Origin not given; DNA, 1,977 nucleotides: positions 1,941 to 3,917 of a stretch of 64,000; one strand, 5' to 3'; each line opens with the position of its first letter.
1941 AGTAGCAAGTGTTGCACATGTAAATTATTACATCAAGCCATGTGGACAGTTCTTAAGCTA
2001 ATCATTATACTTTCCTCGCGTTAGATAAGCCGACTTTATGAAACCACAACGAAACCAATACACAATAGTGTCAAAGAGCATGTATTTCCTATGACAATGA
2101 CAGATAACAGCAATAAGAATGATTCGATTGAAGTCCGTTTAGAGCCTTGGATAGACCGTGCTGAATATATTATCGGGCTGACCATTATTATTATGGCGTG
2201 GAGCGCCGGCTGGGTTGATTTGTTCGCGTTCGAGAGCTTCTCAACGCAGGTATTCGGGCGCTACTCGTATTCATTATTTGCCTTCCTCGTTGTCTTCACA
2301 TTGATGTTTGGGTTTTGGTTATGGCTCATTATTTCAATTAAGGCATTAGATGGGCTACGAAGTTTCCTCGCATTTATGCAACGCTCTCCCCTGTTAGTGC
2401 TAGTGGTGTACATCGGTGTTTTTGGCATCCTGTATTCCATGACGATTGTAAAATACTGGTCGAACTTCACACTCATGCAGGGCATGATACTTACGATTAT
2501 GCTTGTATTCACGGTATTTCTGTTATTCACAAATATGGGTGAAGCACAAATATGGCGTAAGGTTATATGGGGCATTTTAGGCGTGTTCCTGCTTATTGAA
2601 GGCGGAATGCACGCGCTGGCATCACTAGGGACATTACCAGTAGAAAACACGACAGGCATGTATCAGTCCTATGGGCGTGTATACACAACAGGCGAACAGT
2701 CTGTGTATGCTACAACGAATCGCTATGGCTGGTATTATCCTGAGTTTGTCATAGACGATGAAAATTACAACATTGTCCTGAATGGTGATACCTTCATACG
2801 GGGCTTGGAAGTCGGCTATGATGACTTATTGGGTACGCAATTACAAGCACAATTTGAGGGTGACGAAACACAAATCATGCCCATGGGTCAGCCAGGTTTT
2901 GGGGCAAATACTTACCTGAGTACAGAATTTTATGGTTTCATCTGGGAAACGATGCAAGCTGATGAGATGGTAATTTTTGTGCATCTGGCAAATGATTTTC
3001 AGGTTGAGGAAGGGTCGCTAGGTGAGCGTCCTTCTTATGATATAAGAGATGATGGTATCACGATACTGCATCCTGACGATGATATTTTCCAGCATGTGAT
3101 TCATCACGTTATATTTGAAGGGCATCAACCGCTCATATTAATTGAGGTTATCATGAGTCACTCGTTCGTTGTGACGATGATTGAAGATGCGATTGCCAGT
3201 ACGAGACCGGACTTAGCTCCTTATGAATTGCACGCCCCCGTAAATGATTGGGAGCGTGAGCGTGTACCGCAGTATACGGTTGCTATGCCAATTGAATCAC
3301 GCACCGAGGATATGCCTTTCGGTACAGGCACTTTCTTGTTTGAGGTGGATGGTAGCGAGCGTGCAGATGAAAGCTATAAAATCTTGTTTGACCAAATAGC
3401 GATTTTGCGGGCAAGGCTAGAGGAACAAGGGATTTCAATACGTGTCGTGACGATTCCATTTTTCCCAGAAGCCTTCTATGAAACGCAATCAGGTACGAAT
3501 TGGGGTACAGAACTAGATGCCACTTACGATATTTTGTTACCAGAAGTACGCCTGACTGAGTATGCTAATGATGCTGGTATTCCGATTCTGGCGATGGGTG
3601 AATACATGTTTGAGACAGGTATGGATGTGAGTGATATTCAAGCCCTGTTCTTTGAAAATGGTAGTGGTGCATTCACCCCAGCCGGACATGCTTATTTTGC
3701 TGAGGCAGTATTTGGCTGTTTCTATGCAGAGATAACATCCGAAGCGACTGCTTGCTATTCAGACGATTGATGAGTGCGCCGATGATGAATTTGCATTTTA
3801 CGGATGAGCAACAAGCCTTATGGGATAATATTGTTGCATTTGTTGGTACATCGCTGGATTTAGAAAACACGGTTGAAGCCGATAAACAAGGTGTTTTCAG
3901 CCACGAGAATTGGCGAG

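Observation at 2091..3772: Unknown polytopic membrane protein translationally coupled to the first NRPS-cluster enzyme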

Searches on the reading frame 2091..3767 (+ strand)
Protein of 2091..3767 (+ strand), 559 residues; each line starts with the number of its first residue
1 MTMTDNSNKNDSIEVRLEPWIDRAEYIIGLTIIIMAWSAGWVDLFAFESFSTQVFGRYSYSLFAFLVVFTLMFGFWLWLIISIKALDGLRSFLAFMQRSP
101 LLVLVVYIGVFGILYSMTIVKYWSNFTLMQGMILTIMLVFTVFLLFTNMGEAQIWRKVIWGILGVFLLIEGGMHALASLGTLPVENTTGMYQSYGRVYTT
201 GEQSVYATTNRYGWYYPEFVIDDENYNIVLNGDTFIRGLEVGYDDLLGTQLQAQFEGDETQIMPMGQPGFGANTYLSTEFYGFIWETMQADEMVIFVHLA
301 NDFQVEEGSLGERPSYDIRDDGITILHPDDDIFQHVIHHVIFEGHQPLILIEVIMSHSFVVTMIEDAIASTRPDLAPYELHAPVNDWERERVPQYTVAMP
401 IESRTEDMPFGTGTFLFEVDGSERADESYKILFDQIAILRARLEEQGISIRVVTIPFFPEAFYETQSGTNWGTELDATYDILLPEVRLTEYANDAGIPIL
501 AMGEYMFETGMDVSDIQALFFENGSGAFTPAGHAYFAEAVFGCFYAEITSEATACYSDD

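Call 3: search_protein_families(library=pfam, proteins=[window:2091-3767:+], max_evalue=1)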
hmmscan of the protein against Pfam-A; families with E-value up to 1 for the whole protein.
window:2091-3767:+ (559 aa): 1 family
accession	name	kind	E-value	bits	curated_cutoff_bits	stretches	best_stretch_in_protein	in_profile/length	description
PF09586.16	YfhO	-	0.0035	16.2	28.5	1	47-209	328-476/835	Bacterial membrane protein YfhO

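Call 4: search_protein_families(library=ncbifam, proteins=[window:2091-3767:+], max_evalue=1)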
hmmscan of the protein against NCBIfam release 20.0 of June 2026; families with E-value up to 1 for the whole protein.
window:2091-3767:+ (559 aa): 1 family
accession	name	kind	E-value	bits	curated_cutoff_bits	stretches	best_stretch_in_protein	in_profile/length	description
NF045937.1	MSC_0624_12TM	equivalog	0.068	11.7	70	1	26-169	210-357/445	MSC_0624 family F1-like ATPase-associated membrane protein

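Call 6: find_homologous_proteins(query=window:2091-3767:+, max_evalue=0.001)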
Query window:2091-3767:+ (559 aa): 16 proteins with E <= 0.001 among 8000 candidates.
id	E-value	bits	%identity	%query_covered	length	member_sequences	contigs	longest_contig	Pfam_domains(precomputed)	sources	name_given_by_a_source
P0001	0.0e+0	1275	100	100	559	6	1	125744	-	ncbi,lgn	ncbi:MAG: hypothetical protein AAFR81_05975 [Chloroflexota bacterium]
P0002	1.5e-173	596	49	98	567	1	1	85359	-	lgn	-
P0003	1.0e-159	551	46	96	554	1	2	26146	-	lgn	-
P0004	1.1e-145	505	43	99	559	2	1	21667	-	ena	-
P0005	2.0e-112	395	37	99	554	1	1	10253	-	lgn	-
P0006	4.4e-112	394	38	99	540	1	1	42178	-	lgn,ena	-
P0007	1.5e-110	389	37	98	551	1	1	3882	-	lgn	-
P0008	2.8e-110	388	38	97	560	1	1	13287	-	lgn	-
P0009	4.9e-109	383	37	99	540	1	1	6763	-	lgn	-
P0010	1.4e-107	379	37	98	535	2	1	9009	-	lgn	-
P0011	3.6e-104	367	38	98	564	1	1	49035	-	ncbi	-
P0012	6.6e-99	350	34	99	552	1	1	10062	-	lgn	-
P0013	5.2e-92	327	36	90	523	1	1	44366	-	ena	-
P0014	1.1e-67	247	30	91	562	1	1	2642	-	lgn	-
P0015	1.4e-67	247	30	92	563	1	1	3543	-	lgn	-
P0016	8.3e-65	237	29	92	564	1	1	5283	-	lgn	-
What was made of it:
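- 2091..3770 (+): Gene for the 559-aa membrane protein (clade A of an unnamed SGNH-fold family), stop codon included. An identical NCBI protein and 15 full-length homologues (call 6).
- Checked: Full-length homologues reach E 1e-173 (call 6).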

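Call 10: find_encoding_contigs(protein=P0002, flank=10000, max_places=2)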
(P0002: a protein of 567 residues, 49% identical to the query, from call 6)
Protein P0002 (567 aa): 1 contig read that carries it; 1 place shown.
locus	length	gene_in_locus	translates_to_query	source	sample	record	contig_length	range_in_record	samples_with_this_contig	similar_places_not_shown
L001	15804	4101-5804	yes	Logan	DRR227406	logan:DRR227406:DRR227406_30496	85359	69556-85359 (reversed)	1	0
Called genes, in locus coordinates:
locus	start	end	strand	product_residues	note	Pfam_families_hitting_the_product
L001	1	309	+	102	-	?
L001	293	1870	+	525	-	PF00561:Abhydrolase_1, PF08386:Abhydrolase_4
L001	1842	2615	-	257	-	PF22624:AASDHPPT_N, PF01648:ACPS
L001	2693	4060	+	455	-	PF06722:EryCIII-like_C, PF00201:UDPGT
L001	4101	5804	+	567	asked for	-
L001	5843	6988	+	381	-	PF02771:Acyl-CoA_dh_N, PF02770:Acyl-CoA_dh_M, PF00441:Acyl-CoA_dh_1, PF08028:Acyl-CoA_dh_2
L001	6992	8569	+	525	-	PF00501:AMP-binding, PF13193:AMP-binding_C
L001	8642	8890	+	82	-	PF00550:PP-binding (weak)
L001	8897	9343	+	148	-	PF00550:PP-binding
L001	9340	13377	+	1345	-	PF00668:Condensation, PF00501:AMP-binding, PF13193:AMP-binding_C (weak), PF00550:PP-binding, PF00975:Thioesterase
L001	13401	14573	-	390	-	PF02771:Acyl-CoA_dh_N, PF02770:Acyl-CoA_dh_M, PF00441:Acyl-CoA_dh_1, PF08028:Acyl-CoA_dh_2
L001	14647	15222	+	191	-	PF00515:TPR_1 (faint), PF07719:TPR_2 (faint), PF13431:TPR_17 (faint)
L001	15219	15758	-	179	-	PF01252:Peptidase_A8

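Call 11: find_encoding_contigs(protein=P0006, flank=10000, max_places=2)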
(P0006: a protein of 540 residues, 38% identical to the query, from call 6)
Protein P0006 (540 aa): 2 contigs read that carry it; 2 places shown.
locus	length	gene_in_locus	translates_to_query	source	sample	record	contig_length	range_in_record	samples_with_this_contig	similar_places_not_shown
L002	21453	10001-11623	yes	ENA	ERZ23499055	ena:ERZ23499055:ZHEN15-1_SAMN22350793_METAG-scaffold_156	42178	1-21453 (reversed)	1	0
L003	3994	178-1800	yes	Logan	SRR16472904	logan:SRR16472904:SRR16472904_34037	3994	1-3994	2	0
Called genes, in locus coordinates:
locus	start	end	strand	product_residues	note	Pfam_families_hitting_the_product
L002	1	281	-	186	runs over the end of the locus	-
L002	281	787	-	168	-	PF01467:CTP_transf_like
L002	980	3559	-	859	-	PF17191:RecG_wedge, PF01336:tRNA_anti-codon, PF04851:ResIII, PF00270:DEAD, PF00271:Helicase_C, PF22590:Cas3-like_C_2 (weak), PF19833:RecG_dom3_C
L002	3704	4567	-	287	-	PF02645:DegV, PF13684:FakA-like_C (faint)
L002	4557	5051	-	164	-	PF02645:DegV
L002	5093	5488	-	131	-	-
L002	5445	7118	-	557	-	PF02734:Dak2, PF21645:FakA-like_M, PF13684:FakA-like_C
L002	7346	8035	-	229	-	PF00834:Ribul_P_3_epim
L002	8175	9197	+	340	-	PF00248:Aldo_ket_red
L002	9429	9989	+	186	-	PF04955:HupE_UreJ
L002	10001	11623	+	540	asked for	-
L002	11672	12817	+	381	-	PF02771:Acyl-CoA_dh_N, PF02770:Acyl-CoA_dh_M, PF00441:Acyl-CoA_dh_1, PF08028:Acyl-CoA_dh_2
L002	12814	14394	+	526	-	PF00501:AMP-binding, PF13193:AMP-binding_C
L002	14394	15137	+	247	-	-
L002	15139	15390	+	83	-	PF00550:PP-binding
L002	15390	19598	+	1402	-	PF00668:Condensation, PF00501:AMP-binding, PF13193:AMP-binding_C (faint), PF02568:ThiI (weak), PF00550:PP-binding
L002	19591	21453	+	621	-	?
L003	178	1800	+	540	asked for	-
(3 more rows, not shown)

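Call 12: find_encoding_contigs(protein=P0011, flank=10000, max_places=1)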
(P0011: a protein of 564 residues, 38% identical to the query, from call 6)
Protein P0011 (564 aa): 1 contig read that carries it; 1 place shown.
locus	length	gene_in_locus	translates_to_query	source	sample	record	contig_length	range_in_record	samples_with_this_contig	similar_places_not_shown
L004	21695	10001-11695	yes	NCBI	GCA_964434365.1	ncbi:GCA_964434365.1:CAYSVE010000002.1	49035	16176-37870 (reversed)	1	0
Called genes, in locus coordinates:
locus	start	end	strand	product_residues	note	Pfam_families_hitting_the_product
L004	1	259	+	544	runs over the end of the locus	PF13620:CarboxypepD_reg (faint), PF17210:SdrD_B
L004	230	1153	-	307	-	PF01073:3Beta_HSD, PF01370:Epimerase, PF02719:Polysacc_synt_2 (faint), PF04321:RmlD_sub_bind, PF05368:NmrA (faint), PF13460:NAD_binding_10, PF16363:GDP_Man_Dehyd, PF07993:NAD_binding_4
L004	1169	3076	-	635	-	PF13522:GATase_6, PF13537:GATase_7, PF00733:Asn_synthase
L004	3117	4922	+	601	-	PF00664:ABC_membrane (weak), PF00005:ABC_tran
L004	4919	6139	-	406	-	PF13439:Glyco_transf_4, PF13579:Glyco_trans_4_4, PF00534:Glycos_transf_1, PF13692:Glyco_trans_1_4, PF13524:Glyco_trans_1_2 (weak)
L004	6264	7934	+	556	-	PF01656:CbiA, PF10609:ParA, PF13614:AAA_31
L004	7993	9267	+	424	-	-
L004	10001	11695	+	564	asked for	-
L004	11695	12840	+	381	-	PF02771:Acyl-CoA_dh_N, PF02770:Acyl-CoA_dh_M, PF00441:Acyl-CoA_dh_1, PF08028:Acyl-CoA_dh_2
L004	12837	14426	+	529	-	PF00501:AMP-binding, PF13193:AMP-binding_C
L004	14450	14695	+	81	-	PF00550:PP-binding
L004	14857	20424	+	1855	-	PF00668:Condensation, PF00501:AMP-binding, PF13193:AMP-binding_C (faint), PF00550:PP-binding, PF00668:Condensation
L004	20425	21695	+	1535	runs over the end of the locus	PF00668:Condensation, PF00501:AMP-binding, PF13193:AMP-binding_C, PF00550:PP-binding, PF00668:Condensation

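Call 13: find_encoding_contigs(protein=P0016, flank=10000, max_places=2)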
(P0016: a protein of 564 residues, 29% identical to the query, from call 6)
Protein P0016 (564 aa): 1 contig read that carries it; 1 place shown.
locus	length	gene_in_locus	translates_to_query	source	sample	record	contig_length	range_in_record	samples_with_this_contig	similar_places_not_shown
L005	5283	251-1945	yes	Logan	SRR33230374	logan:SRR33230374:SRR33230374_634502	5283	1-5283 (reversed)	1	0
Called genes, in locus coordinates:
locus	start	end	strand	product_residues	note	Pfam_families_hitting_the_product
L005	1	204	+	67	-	?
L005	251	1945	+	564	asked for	-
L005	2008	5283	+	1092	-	?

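Call 14: find_encoding_contigs(protein=P0012, flank=10000, max_places=1)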
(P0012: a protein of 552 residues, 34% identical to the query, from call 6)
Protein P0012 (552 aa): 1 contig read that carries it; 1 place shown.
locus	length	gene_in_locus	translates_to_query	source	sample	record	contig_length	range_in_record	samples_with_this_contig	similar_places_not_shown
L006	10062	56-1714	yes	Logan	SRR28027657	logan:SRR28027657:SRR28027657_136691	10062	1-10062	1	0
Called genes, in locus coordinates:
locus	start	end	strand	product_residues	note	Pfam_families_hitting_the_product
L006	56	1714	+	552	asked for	-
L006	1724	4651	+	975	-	PF00668:Condensation, PF00501:AMP-binding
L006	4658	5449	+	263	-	PF27704:GuanidinoAc_N-MeTrfase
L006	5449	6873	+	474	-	PF13193:AMP-binding_C, PF00550:PP-binding, PF00975:Thioesterase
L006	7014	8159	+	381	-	PF02771:Acyl-CoA_dh_N, PF02770:Acyl-CoA_dh_M, PF00441:Acyl-CoA_dh_1, PF08028:Acyl-CoA_dh_2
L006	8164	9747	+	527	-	PF00501:AMP-binding, PF13193:AMP-binding_C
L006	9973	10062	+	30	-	?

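Call 15: find_encoding_contigs(protein=P0004, flank=10000, max_places=1)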
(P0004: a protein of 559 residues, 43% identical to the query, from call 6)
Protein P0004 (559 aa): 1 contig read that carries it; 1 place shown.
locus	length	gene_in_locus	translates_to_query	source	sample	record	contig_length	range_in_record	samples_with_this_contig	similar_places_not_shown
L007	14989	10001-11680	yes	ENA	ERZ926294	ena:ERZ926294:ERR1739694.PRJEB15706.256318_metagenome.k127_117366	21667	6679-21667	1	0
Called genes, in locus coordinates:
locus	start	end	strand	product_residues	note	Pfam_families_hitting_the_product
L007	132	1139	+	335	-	PF00248:Aldo_ket_red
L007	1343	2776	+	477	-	PF06965:Na_H_antiport_1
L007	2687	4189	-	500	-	PF13354:Beta-lactamase2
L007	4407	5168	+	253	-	PF03591:AzlC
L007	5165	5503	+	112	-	PF05437:AzlD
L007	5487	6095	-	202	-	PF09348:DUF1990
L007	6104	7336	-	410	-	PF13524:Glyco_trans_1_2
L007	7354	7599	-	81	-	-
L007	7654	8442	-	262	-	PF01648:ACPS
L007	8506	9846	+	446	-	PF00201:UDPGT, PF04101:Glyco_tran_28_C, PF06722:EryCIII-like_C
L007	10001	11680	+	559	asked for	-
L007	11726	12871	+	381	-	PF02771:Acyl-CoA_dh_N, PF02770:Acyl-CoA_dh_M, PF00441:Acyl-CoA_dh_1, PF08028:Acyl-CoA_dh_2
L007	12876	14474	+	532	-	PF00501:AMP-binding, PF13193:AMP-binding_C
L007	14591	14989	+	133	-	?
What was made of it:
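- The closest relatives (L001, L007) have a glycosyltransferase upstream instead (calls 10, 15). Two close loci have a glycosyltransferase directly upstream (calls 10, 15).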

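Call 20: predict_structure(alignment_id=A1)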
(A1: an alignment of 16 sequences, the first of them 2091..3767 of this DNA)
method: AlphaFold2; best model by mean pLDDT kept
length: 559 residues; sequences in the alignment: 16
mean_pLDDT: 80.3   pTM: 0.77
mean pLDDT of the five models: 80.3, 80.2, 80.0, 78.8, 76.6
residues with pLDDT >= 90: 172; 70-90: 282; 50-70: 63; < 50: 42
segments of 3 or more residues with pLDDT < 50: 1-10, 308-310, 371-378, 383-385, 389-394, 549-553, 557-559
pLDDT, mean of each block of 10 residues (from residue 1): 42 73 87 91 73 56 83 91 90 88 89 81 78 92 83 83 93 92 82 83 84 83 87 67 89 87 81 76 76 92 69 76 80 65 62 86 73 46 52 57 81 90 89 91 90 91 90 88 94 92 92 93 81 92 75 46
secondary structure, 60 per line:
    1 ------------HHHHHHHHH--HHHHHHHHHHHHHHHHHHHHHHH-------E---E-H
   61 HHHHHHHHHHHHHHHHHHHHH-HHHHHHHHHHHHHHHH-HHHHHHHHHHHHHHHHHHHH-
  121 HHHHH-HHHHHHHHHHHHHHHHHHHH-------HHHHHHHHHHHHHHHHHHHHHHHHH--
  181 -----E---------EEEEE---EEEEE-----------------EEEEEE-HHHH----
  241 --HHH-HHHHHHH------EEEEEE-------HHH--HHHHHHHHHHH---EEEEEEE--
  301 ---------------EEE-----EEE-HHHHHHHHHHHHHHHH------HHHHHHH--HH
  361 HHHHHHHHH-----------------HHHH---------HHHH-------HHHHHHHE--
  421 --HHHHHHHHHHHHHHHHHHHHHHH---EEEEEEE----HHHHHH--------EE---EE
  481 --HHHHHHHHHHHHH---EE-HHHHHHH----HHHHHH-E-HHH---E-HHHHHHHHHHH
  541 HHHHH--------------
elements in order: H13-21 H24-46 H60-81 H83-98 H100-119 H121-125 H127-146 H154-178 E196-200 E204-208 E226-231 H233-236 H247-253 E260-265 H278-288 E292-298 E316-318 E324-326 H328-343 H350-356 H359-369 H387-390 H400-403 H411-417 H423-445 E449-455 H460-465 H483-495 H502-508 H513-518 H530-545
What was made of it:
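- On SGNH/GDSL hydrolase superfamily: The model has pLDDT 80.3 (call 20).
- AlphaFold model with pLDDT 80.3 and pTM 0.77 (call 20).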

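Call 23: search_protein_representatives(protein=window:2091-3767:+)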
Query: 559 residues. Proteins with E-value up to 0.001 (for the whole library): 193; up to 1e-10: 157; up to 1e-30: 85. The best 150 are listed.
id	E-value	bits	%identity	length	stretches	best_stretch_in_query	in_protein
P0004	3.4e-146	504.5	44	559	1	3-552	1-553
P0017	1.9e-107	376.6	37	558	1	10-558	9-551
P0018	6.8e-103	361.5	40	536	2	11-313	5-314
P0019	5.0e-100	352.1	39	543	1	8-555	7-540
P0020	2.0e-95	336.9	37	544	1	3-549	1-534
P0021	1.2e-93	331.0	38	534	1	12-546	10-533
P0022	4.6e-93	329.1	38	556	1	7-553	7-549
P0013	1.6e-92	327.3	39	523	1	9-479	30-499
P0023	5.1e-89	315.7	33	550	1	12-545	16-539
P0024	1.8e-86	307.3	36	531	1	24-548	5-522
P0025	1.6e-84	300.9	34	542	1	13-546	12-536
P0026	2.8e-84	300.1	34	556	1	11-555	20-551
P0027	8.8e-83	295.1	37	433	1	120-546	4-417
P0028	2.6e-82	293.6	33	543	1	16-546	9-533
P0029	1.7e-81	290.9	40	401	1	9-375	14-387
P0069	2.6e-45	171.5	32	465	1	100-546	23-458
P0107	6.0e-29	117.4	27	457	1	107-540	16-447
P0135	8.1e-22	93.9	29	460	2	410-548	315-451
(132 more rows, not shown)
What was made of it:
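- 2091..3770 (+): 193 representatives at E<=1e-3 (call 23).
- Checked: 193 cluster representatives match at E<=1e-3 among 1.84 billion proteins (call 23).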

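Call 24: search_solved_structures(query=A1, max_evalue=10, show_alignments=2)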
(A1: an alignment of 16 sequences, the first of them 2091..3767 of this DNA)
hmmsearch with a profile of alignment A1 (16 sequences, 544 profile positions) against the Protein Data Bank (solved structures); distinct sequences matched with E-value up to 10: 7.
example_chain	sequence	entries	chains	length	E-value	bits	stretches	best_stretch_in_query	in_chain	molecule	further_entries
9u3p_A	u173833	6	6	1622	0.043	15.6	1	99-180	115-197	Adenylate cyclase type 9,Protein M2-1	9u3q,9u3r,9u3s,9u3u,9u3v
7pd4_A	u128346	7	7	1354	0.05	15.4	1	98-180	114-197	Adenylate cyclase 9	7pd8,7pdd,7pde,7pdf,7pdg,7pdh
6r4o_A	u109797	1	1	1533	0.058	15.2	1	98-180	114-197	Adenylate cyclase 9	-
6r3q_A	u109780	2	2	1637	0.072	14.8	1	98-180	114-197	Adenylate cyclase 9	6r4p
5tj5_L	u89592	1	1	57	0.96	11.1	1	134-171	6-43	V-type proton ATPase subunit e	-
6m0r_M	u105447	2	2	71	1.7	10.3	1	132-171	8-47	V-type proton ATPase subunit e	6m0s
5vox_c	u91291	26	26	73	1.8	10.2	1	132-171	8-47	V-type proton ATPase subunit e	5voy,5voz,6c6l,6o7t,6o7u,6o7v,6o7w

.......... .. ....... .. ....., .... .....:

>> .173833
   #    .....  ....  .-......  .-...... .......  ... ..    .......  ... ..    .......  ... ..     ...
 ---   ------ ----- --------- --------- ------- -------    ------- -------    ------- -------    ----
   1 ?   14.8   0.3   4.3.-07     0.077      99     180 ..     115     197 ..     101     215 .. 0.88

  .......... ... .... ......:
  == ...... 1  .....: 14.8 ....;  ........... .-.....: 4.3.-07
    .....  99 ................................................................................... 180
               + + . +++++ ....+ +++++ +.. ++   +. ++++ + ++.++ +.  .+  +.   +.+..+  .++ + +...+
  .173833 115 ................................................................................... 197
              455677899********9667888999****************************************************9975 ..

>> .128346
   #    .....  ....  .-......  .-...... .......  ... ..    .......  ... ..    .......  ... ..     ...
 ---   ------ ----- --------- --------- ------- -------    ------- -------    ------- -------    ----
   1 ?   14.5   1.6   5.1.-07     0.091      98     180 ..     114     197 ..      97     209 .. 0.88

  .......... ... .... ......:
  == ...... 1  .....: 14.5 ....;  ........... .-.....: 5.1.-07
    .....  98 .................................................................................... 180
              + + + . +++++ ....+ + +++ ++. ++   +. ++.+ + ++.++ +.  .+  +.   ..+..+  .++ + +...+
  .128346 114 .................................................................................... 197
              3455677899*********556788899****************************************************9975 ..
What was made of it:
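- Tried and rejected: A profile of 16 homologues against PDB sequences gave only TM-bias matches to adenylate cyclase 9 and V-ATPase subunit e, at E>=0.04 (call 24).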
